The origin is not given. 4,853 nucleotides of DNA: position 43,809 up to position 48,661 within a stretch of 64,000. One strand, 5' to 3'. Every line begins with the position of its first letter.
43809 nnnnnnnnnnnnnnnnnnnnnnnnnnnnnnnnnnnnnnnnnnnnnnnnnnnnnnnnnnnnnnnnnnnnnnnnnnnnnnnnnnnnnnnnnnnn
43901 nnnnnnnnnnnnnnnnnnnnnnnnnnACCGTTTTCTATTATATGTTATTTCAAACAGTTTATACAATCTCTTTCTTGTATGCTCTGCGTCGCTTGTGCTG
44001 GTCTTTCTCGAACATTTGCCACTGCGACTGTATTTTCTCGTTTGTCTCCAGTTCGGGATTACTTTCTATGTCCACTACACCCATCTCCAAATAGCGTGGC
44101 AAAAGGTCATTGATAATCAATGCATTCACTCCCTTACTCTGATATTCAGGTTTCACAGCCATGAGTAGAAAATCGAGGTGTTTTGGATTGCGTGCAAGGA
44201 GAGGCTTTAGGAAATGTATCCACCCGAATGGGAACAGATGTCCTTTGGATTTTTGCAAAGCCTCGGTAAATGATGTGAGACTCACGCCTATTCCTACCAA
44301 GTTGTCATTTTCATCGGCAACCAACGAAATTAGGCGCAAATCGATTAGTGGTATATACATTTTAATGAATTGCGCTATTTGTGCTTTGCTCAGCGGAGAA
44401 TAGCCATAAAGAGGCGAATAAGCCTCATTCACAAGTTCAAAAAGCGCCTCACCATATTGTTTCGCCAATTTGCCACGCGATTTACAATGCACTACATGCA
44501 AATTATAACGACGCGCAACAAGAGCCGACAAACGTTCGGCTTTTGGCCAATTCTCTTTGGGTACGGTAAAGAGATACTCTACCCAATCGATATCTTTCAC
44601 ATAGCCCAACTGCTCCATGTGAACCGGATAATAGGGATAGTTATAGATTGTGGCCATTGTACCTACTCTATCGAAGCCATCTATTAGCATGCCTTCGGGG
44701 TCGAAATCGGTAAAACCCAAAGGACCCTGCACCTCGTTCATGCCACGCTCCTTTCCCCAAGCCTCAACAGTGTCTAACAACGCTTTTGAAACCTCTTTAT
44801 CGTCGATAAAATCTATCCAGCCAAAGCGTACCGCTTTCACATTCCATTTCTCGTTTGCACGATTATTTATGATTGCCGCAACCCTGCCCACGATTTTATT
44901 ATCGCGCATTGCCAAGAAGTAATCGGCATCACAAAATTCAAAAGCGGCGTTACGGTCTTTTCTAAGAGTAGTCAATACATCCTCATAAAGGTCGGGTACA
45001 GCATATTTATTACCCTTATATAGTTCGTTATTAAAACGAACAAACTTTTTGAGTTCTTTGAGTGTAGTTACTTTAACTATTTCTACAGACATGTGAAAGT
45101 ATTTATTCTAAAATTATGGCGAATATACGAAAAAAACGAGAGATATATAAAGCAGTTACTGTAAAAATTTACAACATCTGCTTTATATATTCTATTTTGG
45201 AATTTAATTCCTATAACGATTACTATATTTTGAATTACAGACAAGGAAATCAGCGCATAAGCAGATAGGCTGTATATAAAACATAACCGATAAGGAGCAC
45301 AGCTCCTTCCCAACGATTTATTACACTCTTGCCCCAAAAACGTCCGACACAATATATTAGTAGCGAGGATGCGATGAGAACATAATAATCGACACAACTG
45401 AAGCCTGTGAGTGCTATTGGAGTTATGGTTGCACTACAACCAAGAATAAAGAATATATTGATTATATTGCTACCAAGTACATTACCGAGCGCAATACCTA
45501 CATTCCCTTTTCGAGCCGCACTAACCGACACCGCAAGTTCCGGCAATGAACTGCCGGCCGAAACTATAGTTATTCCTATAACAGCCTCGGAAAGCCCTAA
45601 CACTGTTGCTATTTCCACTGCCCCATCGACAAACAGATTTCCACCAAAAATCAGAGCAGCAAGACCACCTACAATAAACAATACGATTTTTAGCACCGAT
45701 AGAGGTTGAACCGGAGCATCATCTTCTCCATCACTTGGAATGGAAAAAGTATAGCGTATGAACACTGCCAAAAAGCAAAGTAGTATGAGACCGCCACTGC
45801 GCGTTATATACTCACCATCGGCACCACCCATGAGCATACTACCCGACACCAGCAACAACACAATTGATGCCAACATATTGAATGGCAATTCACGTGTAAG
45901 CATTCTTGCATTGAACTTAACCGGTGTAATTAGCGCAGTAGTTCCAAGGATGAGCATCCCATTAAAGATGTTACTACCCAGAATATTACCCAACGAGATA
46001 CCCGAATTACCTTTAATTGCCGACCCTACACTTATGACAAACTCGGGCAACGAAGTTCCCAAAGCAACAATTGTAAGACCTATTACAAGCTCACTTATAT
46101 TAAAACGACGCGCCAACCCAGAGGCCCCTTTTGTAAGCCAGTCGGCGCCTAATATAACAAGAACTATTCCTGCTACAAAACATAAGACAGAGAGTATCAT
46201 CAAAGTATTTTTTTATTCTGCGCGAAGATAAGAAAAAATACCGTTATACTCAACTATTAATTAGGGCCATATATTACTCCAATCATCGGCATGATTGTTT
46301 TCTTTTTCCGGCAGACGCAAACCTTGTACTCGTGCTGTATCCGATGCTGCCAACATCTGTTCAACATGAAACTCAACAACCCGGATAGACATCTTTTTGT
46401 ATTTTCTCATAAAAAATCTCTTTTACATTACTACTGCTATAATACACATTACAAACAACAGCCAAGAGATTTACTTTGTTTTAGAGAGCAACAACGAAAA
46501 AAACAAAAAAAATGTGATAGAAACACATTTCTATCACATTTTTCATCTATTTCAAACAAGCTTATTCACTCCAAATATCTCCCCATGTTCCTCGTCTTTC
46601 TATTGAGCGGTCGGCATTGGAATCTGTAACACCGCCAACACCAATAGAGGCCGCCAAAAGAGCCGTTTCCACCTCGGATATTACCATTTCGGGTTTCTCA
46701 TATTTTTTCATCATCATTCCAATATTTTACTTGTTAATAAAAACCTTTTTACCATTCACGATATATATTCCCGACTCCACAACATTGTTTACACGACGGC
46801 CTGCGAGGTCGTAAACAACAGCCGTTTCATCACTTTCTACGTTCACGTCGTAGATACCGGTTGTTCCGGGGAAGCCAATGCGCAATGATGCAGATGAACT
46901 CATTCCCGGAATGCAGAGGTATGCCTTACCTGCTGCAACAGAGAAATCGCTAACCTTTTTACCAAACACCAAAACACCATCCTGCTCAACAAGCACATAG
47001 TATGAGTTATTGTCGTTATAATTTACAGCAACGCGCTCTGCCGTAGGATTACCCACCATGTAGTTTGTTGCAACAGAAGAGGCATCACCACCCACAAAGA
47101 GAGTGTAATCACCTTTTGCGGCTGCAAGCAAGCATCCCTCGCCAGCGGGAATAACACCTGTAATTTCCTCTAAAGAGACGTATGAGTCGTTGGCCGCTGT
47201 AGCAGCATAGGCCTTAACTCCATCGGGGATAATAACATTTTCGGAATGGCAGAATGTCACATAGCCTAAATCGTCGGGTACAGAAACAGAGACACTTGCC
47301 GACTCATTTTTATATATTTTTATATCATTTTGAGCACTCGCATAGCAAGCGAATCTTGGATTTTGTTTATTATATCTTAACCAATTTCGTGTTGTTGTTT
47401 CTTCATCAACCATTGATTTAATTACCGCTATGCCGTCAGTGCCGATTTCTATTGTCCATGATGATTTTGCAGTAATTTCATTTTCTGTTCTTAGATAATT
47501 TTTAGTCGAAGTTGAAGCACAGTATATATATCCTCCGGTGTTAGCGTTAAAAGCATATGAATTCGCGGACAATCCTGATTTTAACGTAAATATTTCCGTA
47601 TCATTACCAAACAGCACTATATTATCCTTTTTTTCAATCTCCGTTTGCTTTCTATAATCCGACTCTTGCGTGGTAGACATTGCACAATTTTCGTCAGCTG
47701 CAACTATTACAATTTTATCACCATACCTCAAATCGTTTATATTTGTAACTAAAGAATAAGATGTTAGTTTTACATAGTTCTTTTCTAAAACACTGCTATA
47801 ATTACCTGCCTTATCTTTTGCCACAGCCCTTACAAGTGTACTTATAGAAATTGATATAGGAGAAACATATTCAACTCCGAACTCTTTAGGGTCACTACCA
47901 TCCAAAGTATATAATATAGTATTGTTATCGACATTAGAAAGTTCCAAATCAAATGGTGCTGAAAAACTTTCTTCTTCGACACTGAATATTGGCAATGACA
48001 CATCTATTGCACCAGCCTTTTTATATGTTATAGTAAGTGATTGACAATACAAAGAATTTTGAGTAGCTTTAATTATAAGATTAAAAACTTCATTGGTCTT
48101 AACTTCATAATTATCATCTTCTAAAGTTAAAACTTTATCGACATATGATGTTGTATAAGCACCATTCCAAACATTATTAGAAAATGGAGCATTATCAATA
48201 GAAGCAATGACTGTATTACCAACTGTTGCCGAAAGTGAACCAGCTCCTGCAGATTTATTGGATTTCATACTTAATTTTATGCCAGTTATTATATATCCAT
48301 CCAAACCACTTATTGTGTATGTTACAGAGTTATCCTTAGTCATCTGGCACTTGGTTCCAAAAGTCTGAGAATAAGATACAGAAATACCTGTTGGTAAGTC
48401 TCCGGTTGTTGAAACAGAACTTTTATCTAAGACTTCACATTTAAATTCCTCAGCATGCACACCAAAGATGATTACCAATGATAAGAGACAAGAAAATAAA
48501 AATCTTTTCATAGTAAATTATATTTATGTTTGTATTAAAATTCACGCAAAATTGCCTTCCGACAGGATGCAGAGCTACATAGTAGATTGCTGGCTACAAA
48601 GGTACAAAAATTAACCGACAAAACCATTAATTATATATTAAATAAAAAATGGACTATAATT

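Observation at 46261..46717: Two tandem paralogous roughly 50-codon ORFs, missed by the ORF track, with a conserved leader-like N-terminus and a W-x-x-I-W C-terminus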

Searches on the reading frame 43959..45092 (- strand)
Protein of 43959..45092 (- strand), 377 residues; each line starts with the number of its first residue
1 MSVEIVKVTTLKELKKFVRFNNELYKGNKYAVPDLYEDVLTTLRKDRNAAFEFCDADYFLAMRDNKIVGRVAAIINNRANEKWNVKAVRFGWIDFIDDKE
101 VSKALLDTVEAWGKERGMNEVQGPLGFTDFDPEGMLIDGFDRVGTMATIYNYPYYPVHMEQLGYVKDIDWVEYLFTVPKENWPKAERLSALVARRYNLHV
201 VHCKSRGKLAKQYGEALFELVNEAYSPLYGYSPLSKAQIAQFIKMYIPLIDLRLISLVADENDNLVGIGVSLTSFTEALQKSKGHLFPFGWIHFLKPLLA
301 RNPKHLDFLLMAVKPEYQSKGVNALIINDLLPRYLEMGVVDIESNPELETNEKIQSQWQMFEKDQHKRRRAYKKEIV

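Call 3: search_protein_families(library=ncbifam, proteins=[window:43959-45092:-], max_evalue=1)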
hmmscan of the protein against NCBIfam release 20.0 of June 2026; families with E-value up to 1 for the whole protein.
window:43959-45092:- (377 aa): 3 families
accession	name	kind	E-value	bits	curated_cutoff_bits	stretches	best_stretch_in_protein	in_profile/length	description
NF043067.1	AAC_6p_group_E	equivalog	0.0016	18.3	140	1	34-121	24-107/140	aminoglycoside 6'-N-acetyltransferase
NF007086.0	PRK09539.1-3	equivalog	0.1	13.3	101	1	7-40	47-80/92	tRNA-splicing endonuclease subunit beta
TIGR01575.1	rimI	equivalog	0.12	12.5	86.4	0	308-340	58-90/132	ribosomal protein S18-alanine N-acetyltransferase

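Call 4: search_protein_families(library=pfam, proteins=[window:43959-45092:-], max_evalue=1)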
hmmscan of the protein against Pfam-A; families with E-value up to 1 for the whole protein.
window:43959-45092:- (377 aa): 3 families
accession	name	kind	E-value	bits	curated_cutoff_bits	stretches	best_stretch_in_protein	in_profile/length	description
PF00583.31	Acetyltransf_1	-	8.7e-07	29.7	20.7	2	49-120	26-95/116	Acetyltransferase (GNAT) family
PF13508.13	Acetyltransf_7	-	0.0027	18.5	27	1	305-333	29-54/84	Acetyltransferase (GNAT) domain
PF19892.4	DUF6365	-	0.047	13.1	32.5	1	285-303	324-342/404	Family of unknown function (DUF6365)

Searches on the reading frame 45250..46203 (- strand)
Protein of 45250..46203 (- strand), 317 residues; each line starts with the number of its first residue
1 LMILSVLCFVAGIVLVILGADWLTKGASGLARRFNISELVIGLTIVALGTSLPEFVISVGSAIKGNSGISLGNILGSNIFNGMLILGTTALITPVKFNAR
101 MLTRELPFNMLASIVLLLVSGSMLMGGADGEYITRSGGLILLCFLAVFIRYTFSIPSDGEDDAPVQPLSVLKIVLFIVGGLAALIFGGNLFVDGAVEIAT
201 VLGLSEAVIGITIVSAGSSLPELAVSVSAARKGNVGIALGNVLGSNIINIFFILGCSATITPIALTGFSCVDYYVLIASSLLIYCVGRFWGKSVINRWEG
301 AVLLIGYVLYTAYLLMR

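Call 3: search_protein_families(library=ncbifam, proteins=[window:45250-46203:-], max_evalue=1)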
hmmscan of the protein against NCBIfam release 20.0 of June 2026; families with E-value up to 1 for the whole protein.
window:45250-46203:- (317 aa): 6 families
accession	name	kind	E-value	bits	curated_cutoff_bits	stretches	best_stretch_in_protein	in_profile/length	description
TIGR00367.1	TIGR00367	hypoth_equivalog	4.9e-63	213.1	179.65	1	3-310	2-312/312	calcium/sodium antiporter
NF008005.0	PRK10734.1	equivalog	2.1e-55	188.2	432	1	2-315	1-317/325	calcium/sodium antiporter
TIGR00927.1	2A1904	subfamily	7.1e-13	47.2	710.1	2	182-311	470-599/1209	K+-dependent Na+/Ca+ exchanger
TIGR00846.1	caca2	superfamily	9.4e-12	44.4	317.45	2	161-312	215-369/372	calcium/proton exchanger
TIGR00845.1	caca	equivalog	8.3e-10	37.1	679.85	2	169-263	750-839/921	sodium/calcium exchanger 1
TIGR00378.1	cax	equivalog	1.4e-05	24.5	211.15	2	160-310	194-344/349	calcium/proton exchanger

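Call 4: search_protein_families(library=pfam, proteins=[window:45250-46203:-], max_evalue=1)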
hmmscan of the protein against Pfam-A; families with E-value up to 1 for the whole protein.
window:45250-46203:- (317 aa): 2 families
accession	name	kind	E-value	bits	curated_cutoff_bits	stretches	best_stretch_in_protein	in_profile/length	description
PF01699.29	Na_Ca_ex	-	7.3e-62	208.2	24.9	2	174-315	3-150/151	Sodium/calcium exchanger protein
PF01634.23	HisG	-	0.19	12.1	25.5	1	191-222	90-119/158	ATP phosphoribosyltransferase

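Call 9: find_related_loci(query=window:45250-46203:-, collection=genome_contigs, flank=6000)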
Query window:45250-46203:- (317 aa) in genome_contigs; peptide patterns used: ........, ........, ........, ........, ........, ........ (x = any residue, [..] = any of these).
600 stretches matched a pattern (row limit reached: there are more); 7 encode a relative of the query (tblastn E <= 1e-3); 7 distinct loci.
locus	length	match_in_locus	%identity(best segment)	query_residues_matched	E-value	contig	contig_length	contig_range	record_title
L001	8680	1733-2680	78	2-317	1e-156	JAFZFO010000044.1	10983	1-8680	MAG: Bacteroidaceae bacterium isolate RGIG7721 Water_buffalos_Rectum-3__c296492, whole genome shotgun sequence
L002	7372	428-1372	81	2-317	6e-150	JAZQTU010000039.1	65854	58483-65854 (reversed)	MAG: Bacteroidaceae bacterium isolate T1900045185_TC20190181.MAGScoT_cleanbin_000027 SGB_5267_k141_1576747, whole genome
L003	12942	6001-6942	79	4-317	2e-150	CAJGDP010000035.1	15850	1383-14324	MAG: uncultured Bacteroidaceae bacterium isolate MAG67 genome assembly, contig: k141_8717641_length_15850_cov_15.8804, w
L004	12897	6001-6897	38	19-315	3e-61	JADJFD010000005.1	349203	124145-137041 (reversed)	MAG: Chitinophagaceae bacterium isolate Bjer_18-Q3-R1-45_BATAC.444 tig00004865-10-3493010, whole genome shotgun sequence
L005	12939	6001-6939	39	2-316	3e-52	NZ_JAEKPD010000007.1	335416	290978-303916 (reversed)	Palleronia pontilimi strain KCTC 52957 contig7, whole genome shotgun sequence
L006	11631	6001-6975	34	1-317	4e-47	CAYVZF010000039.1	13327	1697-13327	MAG TPA_asm: uncultured Erysipelotrichaceae bacterium isolate SRP225648_co1_215 genome assembly, contig: NODE_11746_leng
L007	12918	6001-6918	35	11-310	2e-43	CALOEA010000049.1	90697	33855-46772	MAG: uncultured Alphaproteobacteria bacterium isolate LOGT_bin.0041 genome assembly, contig: contig_112306, whole genome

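Call 53: list_cluster_members(proteins=[L002:1565-3379:+, L015:5149-7959:+, L018:5737-7959:+, L012:6252-7982:+, L008:8179-10332:+])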
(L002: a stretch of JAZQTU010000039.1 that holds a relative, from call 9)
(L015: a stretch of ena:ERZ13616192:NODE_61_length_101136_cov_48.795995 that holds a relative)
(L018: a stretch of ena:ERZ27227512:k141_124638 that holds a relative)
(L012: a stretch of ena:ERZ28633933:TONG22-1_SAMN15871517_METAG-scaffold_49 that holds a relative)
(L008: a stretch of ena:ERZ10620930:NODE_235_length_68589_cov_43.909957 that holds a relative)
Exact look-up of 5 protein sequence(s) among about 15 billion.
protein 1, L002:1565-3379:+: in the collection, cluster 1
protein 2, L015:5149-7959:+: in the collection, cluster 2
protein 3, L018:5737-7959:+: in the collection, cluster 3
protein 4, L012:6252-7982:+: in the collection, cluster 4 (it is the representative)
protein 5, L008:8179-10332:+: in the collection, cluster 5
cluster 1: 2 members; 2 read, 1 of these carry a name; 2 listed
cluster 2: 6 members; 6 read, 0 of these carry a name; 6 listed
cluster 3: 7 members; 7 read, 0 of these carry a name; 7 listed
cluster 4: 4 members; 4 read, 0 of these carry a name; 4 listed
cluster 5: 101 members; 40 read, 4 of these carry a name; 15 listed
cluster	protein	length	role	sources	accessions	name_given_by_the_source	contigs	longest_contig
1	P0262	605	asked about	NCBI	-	-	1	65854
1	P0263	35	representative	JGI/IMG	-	hypothetical protein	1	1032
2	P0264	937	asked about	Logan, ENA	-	-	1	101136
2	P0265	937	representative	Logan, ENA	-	-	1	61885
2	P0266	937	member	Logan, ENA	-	-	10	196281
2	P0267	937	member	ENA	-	-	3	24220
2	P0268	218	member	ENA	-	-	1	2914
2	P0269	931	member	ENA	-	-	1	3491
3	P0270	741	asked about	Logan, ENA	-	-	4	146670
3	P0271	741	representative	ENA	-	-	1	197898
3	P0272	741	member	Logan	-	-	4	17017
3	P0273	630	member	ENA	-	-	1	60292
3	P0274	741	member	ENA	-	-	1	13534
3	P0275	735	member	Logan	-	-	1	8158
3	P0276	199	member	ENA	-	-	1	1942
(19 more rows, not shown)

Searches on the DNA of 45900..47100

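Call 75: search_rna_families(source=window, start=45900, end=47100, threshold=evalue, max_evalue=1)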
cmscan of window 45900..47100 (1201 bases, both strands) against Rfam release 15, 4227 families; matches with E-value up to 1: 4.
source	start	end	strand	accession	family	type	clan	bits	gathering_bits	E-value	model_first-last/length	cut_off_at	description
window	46469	46547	-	RF04348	Plastid-psbM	Cis-reg;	-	25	52.7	0.64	1-79/79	no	Plastid-psbM 3UTR RNA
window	46455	46613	-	RF02409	snoR125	Gene; snRNA; snoRNA; CD-box;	-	18.8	100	0.12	1-200/200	no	Small nucleolar RNA snoR125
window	46478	46549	+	RF01478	rli47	Gene; sRNA;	-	13.4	200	0.53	1-508/508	no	Listeria sRNA rli47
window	46477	46541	-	RF02610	BSR0709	Gene; sRNA;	-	13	382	0.71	1-318/318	no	Brucella sRNA 0709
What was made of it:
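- There is no Rfam RNA in the region (call 75).
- Tried and rejected: Rfam found nothing meaningful in the region (call 75).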

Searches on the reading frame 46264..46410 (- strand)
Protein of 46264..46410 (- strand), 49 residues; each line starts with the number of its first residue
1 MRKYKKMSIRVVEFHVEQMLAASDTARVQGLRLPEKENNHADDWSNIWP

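Call 3: search_protein_families(library=ncbifam, proteins=[window:46264-46410:-], max_evalue=1)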
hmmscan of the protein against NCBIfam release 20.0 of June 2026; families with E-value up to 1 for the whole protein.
seq(49 aa): 0 families

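Call 4: search_protein_families(library=pfam, proteins=[window:46264-46410:-], max_evalue=1)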
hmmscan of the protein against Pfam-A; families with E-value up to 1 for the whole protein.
seq(49 aa): 0 families

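Call 91: search_protein_families(library=phrogs, proteins=[window:46264-46410:-], max_evalue=1)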
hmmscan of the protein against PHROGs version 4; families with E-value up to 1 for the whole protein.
seq(49 aa): 0 families

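Call 92: search_protein_families(library=padloc, proteins=[window:46264-46410:-], max_evalue=1)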
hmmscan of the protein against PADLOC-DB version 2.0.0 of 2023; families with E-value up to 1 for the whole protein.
seq(49 aa): 0 families
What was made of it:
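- Tried and rejected: Pfam, NCBIfam, PHROGs and PADLOC gave no hit for the peptides (calls 3, 4, 91, 92).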

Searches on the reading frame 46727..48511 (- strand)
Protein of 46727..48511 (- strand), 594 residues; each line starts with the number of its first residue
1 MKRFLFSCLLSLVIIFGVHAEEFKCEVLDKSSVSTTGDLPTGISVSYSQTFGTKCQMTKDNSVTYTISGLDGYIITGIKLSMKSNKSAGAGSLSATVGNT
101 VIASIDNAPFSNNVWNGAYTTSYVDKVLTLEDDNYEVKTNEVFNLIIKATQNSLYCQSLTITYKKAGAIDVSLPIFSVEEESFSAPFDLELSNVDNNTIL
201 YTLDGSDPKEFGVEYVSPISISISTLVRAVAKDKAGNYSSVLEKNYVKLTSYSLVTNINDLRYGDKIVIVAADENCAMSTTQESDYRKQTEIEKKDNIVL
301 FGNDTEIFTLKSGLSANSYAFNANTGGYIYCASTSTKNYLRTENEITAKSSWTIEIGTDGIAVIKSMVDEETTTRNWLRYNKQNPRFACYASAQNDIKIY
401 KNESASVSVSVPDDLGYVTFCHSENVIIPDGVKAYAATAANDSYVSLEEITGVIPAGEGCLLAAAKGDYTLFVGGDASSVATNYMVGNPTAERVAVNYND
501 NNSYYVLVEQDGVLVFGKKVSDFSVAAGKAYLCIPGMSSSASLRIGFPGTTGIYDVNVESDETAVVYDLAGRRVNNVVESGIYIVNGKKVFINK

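Call 3: search_protein_families(library=ncbifam, proteins=[window:46727-48511:-], max_evalue=1)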
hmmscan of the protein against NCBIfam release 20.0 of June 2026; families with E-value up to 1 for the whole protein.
window:46727-48511:- (594 aa): 1 family
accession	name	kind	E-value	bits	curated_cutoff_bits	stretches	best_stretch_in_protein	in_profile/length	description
NF042962.1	DUF499_antiphage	equivalog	0.017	13.1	1200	1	188-233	844-889/1025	anti-phage-associated DUF499 domain-containing protein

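Call 4: search_protein_families(library=pfam, proteins=[window:46727-48511:-], max_evalue=1)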
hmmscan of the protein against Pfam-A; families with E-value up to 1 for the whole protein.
window:46727-48511:- (594 aa): 2 families
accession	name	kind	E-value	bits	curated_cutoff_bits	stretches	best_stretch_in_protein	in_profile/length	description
PF13287.12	Fn3_assoc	-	2.7e-12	47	23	1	190-246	2-59/59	Fn3 associated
PF13290.12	CHB_HEX_C_1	-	2.4e-10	40.6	22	1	183-241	6-65/67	Chitobiase/beta-hexosaminidase C-terminal domain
